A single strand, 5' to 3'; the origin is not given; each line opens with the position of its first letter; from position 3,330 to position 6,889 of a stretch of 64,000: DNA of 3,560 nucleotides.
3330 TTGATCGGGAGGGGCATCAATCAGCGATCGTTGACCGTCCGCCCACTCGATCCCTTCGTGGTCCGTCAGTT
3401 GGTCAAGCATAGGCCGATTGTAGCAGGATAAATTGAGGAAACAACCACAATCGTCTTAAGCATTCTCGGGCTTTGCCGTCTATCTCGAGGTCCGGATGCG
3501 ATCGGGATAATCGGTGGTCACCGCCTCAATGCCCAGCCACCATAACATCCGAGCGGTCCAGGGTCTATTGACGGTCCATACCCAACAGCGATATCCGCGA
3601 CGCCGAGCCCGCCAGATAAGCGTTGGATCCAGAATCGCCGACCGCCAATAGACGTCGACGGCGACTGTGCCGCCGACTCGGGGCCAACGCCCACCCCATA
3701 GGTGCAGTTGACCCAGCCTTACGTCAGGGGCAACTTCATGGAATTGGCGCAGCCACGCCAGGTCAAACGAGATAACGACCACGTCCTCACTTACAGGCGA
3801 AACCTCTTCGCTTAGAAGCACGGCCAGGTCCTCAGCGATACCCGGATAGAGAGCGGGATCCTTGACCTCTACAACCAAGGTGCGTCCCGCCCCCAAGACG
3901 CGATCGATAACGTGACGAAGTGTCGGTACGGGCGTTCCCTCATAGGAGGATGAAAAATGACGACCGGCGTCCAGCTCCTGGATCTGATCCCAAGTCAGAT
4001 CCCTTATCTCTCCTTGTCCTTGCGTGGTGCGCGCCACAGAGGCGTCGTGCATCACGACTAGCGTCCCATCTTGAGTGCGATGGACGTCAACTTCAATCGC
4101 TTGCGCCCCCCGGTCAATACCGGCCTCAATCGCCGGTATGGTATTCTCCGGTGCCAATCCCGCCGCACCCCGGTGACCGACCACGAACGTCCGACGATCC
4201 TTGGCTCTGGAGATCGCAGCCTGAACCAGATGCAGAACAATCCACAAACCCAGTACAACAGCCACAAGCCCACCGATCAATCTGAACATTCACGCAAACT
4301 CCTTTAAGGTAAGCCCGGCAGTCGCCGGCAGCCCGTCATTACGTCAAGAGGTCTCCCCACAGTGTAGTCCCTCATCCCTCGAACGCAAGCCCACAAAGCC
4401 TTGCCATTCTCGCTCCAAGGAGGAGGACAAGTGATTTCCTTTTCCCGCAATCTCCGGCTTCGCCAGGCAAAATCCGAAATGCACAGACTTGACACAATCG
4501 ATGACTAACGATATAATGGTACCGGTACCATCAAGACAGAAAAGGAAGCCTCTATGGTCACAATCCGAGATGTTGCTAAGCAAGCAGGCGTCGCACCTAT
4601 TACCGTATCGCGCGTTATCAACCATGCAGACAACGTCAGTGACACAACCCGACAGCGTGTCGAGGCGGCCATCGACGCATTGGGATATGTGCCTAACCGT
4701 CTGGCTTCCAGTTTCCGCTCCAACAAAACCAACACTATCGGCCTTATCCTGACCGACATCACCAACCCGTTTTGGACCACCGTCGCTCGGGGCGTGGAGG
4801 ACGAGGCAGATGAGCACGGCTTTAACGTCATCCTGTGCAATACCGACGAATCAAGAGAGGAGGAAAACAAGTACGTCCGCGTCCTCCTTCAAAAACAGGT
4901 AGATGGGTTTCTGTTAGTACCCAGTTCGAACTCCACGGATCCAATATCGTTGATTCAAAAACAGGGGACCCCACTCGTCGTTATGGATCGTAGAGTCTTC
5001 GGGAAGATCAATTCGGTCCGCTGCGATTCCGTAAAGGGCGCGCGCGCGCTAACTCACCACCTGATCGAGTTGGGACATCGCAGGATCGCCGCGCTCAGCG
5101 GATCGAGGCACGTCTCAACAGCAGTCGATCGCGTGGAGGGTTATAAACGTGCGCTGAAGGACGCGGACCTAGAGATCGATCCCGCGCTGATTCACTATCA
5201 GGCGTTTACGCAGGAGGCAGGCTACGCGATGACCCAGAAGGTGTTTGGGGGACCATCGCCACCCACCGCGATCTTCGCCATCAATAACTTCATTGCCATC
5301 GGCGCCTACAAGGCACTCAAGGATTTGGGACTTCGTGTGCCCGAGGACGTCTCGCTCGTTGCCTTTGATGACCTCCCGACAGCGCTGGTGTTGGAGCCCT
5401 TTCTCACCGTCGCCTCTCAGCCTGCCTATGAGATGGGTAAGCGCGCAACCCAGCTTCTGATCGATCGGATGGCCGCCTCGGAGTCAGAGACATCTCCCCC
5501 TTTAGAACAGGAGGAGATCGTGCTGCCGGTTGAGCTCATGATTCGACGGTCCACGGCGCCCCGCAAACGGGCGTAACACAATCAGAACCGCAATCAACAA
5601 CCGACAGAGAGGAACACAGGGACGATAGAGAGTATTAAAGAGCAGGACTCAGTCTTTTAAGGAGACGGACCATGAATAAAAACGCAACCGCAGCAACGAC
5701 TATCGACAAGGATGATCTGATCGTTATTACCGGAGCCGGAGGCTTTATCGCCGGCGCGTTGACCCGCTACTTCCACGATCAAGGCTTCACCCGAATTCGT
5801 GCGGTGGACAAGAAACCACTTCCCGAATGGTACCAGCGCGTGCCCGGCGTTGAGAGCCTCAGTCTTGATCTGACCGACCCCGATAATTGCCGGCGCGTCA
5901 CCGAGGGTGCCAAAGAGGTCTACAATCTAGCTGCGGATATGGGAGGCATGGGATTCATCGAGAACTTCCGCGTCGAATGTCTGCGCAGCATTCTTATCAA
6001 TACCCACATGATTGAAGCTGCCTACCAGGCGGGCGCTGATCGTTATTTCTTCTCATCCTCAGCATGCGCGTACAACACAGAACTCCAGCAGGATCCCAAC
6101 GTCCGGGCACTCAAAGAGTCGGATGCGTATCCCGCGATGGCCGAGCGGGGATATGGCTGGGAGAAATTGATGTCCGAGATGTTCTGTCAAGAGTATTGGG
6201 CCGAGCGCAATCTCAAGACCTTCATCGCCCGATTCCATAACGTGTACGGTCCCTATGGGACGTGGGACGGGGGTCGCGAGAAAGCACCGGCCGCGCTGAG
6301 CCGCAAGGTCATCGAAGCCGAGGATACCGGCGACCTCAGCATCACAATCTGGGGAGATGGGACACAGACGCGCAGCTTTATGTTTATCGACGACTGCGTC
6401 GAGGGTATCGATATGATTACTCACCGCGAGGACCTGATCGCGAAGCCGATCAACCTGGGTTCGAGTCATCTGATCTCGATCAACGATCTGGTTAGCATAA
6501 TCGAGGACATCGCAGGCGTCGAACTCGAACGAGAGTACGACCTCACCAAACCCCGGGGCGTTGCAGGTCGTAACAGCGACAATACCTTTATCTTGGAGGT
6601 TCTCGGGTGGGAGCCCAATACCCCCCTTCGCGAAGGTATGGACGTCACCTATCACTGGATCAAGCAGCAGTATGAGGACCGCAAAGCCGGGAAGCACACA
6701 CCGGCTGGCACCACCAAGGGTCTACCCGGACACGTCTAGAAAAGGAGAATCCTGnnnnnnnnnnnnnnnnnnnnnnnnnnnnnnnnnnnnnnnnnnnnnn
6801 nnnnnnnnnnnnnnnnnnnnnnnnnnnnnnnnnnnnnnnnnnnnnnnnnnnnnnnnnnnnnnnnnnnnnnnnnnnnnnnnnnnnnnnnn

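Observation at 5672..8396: Compact three-gene nucleotide-sugar module: GME-type 3,5-epimerase, small GHMP-like kinase and tandem HIGH-motif nucleotidyltransferase, downstream of a LacI regulator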

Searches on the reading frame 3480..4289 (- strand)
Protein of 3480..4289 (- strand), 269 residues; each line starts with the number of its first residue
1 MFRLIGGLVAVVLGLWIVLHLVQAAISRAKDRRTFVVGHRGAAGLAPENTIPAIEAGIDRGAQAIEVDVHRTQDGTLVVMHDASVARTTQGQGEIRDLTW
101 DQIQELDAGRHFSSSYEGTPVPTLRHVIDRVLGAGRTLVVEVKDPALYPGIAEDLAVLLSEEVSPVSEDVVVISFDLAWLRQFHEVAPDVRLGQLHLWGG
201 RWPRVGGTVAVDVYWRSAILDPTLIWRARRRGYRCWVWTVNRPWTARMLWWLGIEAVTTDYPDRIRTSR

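Call 3: search_protein_families(library=pfam, proteins=[window:3480-4289:-], max_evalue=0.01)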
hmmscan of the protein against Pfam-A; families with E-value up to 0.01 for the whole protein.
window:3480-4289:- (269 aa): 1 family
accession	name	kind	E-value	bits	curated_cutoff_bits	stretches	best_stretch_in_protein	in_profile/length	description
PF03009.23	GDPD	-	3.2e-42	145.8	23.6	1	39-263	1-243/244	Glycerophosphoryl diester phosphodiesterase family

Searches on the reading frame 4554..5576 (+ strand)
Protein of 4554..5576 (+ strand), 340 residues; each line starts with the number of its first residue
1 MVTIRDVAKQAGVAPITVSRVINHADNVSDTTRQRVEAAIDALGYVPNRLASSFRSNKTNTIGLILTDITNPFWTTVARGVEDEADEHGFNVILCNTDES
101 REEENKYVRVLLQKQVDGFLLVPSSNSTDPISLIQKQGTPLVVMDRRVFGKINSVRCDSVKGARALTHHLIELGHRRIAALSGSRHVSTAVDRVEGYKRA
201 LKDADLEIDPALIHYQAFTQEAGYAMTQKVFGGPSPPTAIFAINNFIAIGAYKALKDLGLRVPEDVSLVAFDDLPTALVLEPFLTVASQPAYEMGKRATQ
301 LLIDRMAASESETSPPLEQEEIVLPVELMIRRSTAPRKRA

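Call 3: search_protein_families(library=pfam, proteins=[window:4554-5576:+], max_evalue=0.01)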
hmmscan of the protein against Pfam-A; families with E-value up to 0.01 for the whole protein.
window:4554-5576:+ (340 aa): 4 families
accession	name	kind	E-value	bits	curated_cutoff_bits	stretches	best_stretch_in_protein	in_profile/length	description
PF00532.27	Peripla_BP_1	-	1.2e-38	133.7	22.2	1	60-310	2-265/281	Periplasmic binding proteins and sugar binding domain of LacI family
PF13377.12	Peripla_BP_3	-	1.5e-33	116.7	26.5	1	168-334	2-167/167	Periplasmic binding protein-like domain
PF13407.12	Peripla_BP_4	-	6.7e-21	75.4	35.1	1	62-304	1-252/258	Periplasmic binding protein domain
PF00356.27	LacI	-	9.3e-20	70.6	27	1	3-48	1-46/46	Bacterial regulatory proteins, lacI family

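Call 4: search_protein_families(library=ncbifam, proteins=[window:4554-5576:+], max_evalue=0.01)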
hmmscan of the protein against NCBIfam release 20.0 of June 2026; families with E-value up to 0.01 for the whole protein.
window:4554-5576:+ (340 aa): 20 families
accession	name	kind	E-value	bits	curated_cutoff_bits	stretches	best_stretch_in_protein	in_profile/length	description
NF047341.1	lactose_RbsR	equivalog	5.3e-78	262.7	382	1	2-335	3-329/331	ribose utilization transcriptional repressor RbsR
NF007743.0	PRK10423.1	equivalog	2.4e-77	260.2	531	1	1-333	1-329/330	ribose operon transcriptional repressor RbsR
NF008269.0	PRK11041.1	equivalog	2.6e-73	247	436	1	2-337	10-340/342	DNA-binding transcriptional regulator CytR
NF007979.0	PRK10703.1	equivalog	5.6e-72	242.7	501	1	1-335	1-332/341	HTH-type transcriptional repressor PurR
TIGR01481.1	ccpA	equivalog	7e-66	222.9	442.35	1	2-334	3-329/330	catabolite control protein A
NF007075.0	PRK09526.1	subfamily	3e-61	207.3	340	1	2-338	6-335/358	LacI family DNA-binding transcriptional regulator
NF052440.1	TransRegGNTRPSEAE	equivalog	4.7e-59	200.1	400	1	2-334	6-333/333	HTH-type transcriptional regulator GntR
NF007449.0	PRK10014.1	subfamily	4.5e-55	187.1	310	1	2-314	7-330/342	Mal regulon transcriptional regulator MalI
NF007706.0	PRK10401.1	equivalog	2.4e-54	184.9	555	1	1-309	1-310/346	HTH-type transcriptional regulator GalS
NF051853.1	TransRegUriRCory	equivalog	8.9e-53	179.5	550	1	3-332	2-322/327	transcriptional regulator UriR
NF008002.0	PRK10727.1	equivalog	1.8e-52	178.5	557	1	1-304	1-305/341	HTH-type transcriptional regulator GalR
TIGR02417.1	fruct_sucro_rep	subfamily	7.8e-46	156.8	389.55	1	3-307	1-308/327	D-fructose-responsive transcription factor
NF008452.0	PRK11303.1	equivalog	6e-42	144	385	1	3-307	2-309/332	catabolite repressor/activator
NF011563.0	PRK14987.1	equivalog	8.5e-40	137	433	1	4-307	8-310/331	gluconate operon transcriptional repressor GntR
NF047913.1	TransRegIdnR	equivalog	2.2e-39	135.7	500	1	2-312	6-315/331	DNA-binding transcriptional regulator IdnR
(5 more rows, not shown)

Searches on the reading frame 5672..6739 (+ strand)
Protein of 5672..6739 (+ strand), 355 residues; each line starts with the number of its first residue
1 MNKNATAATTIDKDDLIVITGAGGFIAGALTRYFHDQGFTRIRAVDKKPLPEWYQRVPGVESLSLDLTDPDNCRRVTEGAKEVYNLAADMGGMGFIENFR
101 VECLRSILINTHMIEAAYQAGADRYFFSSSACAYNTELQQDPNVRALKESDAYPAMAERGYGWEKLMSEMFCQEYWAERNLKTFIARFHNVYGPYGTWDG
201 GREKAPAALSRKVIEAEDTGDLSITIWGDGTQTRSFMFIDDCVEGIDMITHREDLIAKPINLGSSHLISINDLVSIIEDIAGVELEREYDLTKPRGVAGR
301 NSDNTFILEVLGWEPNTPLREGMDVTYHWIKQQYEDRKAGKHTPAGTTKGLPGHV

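Call 3: search_protein_families(library=pfam, proteins=[window:5672-6739:+], max_evalue=0.01)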
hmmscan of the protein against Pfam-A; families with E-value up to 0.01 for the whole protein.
window:5672-6739:+ (355 aa): 6 families
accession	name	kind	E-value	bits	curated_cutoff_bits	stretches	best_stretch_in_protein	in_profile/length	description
PF01370.27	Epimerase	-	3.3e-38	131.9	20.9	1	17-263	1-240/240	NAD dependent epimerase/dehydratase family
PF16363.11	GDP_Man_Dehyd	-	1.8e-17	64.3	27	1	19-323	2-329/332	GDP-mannose 4,6 dehydratase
PF05368.20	NmrA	-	1.5e-08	35.1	27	1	14-149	2-126/298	NmrA-like family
PF01073.25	3Beta_HSD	-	9.6e-08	31.8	22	1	18-195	1-185/280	3-beta hydroxysteroid dehydrogenase/isomerase family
PF13460.12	NAD_binding_10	-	1.7e-06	28.4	27.2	1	21-138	1-106/184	NAD(P)H-binding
PF07993.18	NAD_binding_4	-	0.0014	18.3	20.1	1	71-193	80-209/258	Male sterility protein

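Call 4: search_protein_families(library=ncbifam, proteins=[window:5672-6739:+], max_evalue=0.01)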
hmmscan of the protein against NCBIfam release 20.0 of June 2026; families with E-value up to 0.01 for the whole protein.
window:5672-6739:+ (355 aa): 17 families
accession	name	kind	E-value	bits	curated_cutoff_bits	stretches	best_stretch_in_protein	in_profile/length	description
NF047922.1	GDPFucSynFcl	equivalog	6.1e-34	117.8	500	1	64-333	36-304/308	GDP-L-fucose synthase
TIGR04180.1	EDH_00030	hypoth_equivalog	6.7e-19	68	475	1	17-316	1-295/297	NAD-dependent 4,6-dehydratase LegB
TIGR01179.1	galE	equivalog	7.1e-17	61.2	262.3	1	19-333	4-328/332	UDP-glucose 4-epimerase GalE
TIGR01181.1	dTDP_gluc_dehyt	equivalog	8.7e-15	54.6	365.1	1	17-333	2-314/321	dTDP-glucose 4,6-dehydratase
TIGR02197.1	heptose_epim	equivalog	3.7e-12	46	274.6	1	17-282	1-261/316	ADP-glyceromanno-heptose 6-epimerase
TIGR03466.1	HpnA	hypoth_equivalog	2.6e-08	33.1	367.65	1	18-181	4-160/327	hopanoid-associated sugar epimerase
TIGR01777.1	yfcH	hypoth_equivalog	4.2e-08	33.1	207.35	1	17-277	1-237/292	TIGR01777 family oxidoreductase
NF042422.1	oxyalk_red_OleD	equivalog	8.8e-07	28.6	580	1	17-133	3-113/329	2-alkyl-3-oxoalkanoate reductase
NF011728.1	PRK15181.1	equivalog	1.6e-05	24.1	760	1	112-332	123-339/348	Vi polysaccharide biosynthesis UDP-N-acetylglucosaminuronic acid C-4 epimerase TviC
NF041293.1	G6PDh_Azf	equivalog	1.9e-05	24.2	400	1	14-191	2-182/252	NAD-dependent glucose-6-phosphate dehydrogenase Azf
NF042423.1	oxyalk_red_Shew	equivalog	1.9e-05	23.9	580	1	15-195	9-178/331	2-alkyl-3-oxoalkanoate reductase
NF043036.1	ErythonDh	equivalog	7.7e-05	22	325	1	17-175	3-163/321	D-erythronate dehydrogenase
NF008360.0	PRK11150.1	equivalog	7.8e-05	22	452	0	125-250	111-224/310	ADP-glyceromanno-heptose 6-epimerase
NF007582.0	PRK10217.1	equivalog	9.3e-05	21.7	698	0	161-309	160-293/355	dTDP-glucose 4,6-dehydratase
NF006118.0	PRK08264.1-4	subfamily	0.00014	21.4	279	1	13-86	4-79/244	SDR family oxidoreductase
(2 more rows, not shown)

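Call 5: search_solved_structures(query=window:5672-6739:+, max_evalue=1e-10, show_alignments=1)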
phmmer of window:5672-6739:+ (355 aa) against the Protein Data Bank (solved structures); distinct sequences matched with E-value up to 1e-10: 34.
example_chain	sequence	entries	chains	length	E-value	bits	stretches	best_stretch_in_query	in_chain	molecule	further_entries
8sg0_A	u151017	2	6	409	2.2e-82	280.6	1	17-339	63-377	GDP-mannose 3,5-epimerase | GDP-mannose 3,5 epimerase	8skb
2c59_A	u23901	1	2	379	3.7e-81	276.6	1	17-339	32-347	GDP-MANNOSE-3', 5'-EPIMERASE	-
2c54_A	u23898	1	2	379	9.7e-81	275.2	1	17-339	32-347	GDP-MANNOSE-3', 5'-EPIMERASE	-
2c5a_A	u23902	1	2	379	1.3e-80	274.7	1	17-339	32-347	GDP-MANNOSE-3', 5'-EPIMERASE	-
2c5e_A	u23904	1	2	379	2.5e-80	273.8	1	17-339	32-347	GDP-MANNOSE-3', 5'-EPIMERASE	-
7ll6_A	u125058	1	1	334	2e-25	93.2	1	85-332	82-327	GDP-L-fucose synthase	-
8du0_A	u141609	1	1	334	2e-25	93.2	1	85-332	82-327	GDP-L-fucose synthase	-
6zl6_A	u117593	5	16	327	2.1e-23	86.6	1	18-342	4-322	Epimerase domain-containing protein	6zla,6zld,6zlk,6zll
6zlj_A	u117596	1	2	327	7.1e-23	84.8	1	18-342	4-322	Epimerase domain-containing protein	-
6kv9_A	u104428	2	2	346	8.2e-22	81.3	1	11-336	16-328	MoeE5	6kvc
4lk3_A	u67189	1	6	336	2.2e-19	73.3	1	16-344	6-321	UDP-glucuronic acid decarboxylase 1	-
4gll_A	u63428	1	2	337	2.6e-19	73.1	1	16-344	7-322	UDP-glucuronic acid decarboxylase 1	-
4m55_A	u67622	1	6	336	4.2e-19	72.4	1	16-344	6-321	UDP-glucuronic acid decarboxylase 1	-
2b69_A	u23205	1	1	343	7.7e-19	71.6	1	16-336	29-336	UDP-glucuronate decarboxylase 1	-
6pmh_A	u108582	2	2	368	3.3e-18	69.5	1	16-335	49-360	UDP-glucose 4-epimerase related protein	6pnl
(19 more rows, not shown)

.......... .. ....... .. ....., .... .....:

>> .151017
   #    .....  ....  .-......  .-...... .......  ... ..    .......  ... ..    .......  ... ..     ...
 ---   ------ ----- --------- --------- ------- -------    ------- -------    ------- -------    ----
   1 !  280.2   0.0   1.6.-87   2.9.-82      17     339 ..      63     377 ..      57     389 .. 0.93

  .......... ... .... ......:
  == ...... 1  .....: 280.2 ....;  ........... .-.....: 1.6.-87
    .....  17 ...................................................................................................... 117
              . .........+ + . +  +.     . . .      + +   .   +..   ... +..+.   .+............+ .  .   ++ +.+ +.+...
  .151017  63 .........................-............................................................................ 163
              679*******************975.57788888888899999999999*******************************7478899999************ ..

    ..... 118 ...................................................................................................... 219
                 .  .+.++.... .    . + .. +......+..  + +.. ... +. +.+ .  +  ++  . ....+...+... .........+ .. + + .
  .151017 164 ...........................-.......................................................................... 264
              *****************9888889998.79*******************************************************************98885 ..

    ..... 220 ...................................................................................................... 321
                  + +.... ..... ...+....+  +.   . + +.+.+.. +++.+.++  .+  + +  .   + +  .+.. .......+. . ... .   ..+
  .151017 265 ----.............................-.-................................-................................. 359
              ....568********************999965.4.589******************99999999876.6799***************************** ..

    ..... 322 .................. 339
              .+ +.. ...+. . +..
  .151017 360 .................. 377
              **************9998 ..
